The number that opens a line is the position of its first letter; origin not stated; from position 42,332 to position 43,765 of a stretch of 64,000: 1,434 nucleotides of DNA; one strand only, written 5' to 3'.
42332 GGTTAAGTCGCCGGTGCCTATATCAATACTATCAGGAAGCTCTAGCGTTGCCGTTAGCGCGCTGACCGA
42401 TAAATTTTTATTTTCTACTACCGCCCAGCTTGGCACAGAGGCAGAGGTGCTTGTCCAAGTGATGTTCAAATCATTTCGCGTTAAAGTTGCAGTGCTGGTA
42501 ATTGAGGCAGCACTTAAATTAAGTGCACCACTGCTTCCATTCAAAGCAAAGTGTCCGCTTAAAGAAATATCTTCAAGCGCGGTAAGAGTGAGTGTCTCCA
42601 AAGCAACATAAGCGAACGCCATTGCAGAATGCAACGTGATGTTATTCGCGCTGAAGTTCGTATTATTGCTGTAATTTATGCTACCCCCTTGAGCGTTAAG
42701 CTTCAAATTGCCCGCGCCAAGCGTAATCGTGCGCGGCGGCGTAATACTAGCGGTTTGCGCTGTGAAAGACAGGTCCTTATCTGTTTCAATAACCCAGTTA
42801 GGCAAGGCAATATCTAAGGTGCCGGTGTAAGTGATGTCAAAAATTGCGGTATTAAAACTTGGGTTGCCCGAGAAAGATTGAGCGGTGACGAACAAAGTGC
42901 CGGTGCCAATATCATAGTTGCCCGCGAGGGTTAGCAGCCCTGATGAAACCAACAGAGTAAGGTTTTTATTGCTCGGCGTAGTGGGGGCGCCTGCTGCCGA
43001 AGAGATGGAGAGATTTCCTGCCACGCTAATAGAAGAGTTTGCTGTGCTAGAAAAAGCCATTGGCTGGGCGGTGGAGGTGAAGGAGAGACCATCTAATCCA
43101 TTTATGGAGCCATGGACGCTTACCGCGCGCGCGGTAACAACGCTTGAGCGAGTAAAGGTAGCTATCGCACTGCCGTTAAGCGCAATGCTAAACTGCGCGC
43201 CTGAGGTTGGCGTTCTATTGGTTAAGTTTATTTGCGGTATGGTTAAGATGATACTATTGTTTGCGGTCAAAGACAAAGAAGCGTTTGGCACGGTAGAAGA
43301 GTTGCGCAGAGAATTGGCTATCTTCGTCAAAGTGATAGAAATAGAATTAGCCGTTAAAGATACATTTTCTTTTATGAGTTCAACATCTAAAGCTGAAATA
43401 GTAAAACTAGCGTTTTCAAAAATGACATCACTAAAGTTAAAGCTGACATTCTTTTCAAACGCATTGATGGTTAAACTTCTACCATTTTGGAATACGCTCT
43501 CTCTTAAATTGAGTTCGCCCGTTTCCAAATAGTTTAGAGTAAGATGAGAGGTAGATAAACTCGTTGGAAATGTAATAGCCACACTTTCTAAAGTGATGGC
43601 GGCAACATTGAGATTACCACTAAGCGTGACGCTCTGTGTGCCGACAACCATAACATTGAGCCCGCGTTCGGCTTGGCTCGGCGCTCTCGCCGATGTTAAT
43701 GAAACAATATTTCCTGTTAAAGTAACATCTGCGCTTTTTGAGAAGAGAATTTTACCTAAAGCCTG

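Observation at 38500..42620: About 4 kb of near-perfect ~540-nt tandem repeats inside the 3760-aa gene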

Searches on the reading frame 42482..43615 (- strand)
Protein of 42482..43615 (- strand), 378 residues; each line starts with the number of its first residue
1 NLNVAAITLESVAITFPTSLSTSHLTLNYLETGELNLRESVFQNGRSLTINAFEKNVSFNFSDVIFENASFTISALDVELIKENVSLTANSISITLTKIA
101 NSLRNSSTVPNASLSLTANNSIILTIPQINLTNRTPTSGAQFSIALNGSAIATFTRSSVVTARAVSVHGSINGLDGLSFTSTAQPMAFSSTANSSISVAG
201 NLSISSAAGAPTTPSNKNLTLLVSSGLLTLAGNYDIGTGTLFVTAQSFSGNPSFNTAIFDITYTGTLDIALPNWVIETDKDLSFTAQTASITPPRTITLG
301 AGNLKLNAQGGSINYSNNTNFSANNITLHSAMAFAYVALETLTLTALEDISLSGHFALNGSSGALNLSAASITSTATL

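Call 53: find_related_loci(query=window:42482-43615:-, collection=metagenome_contigs, flank=10000)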
Query window:42482-43615:- (378 aa) in metagenome_contigs; peptide patterns used: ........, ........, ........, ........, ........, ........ (x = any residue, [..] = any of these).
237 stretches matched a pattern, but none encodes a relative of the query by tblastn (E <= 1e-3).
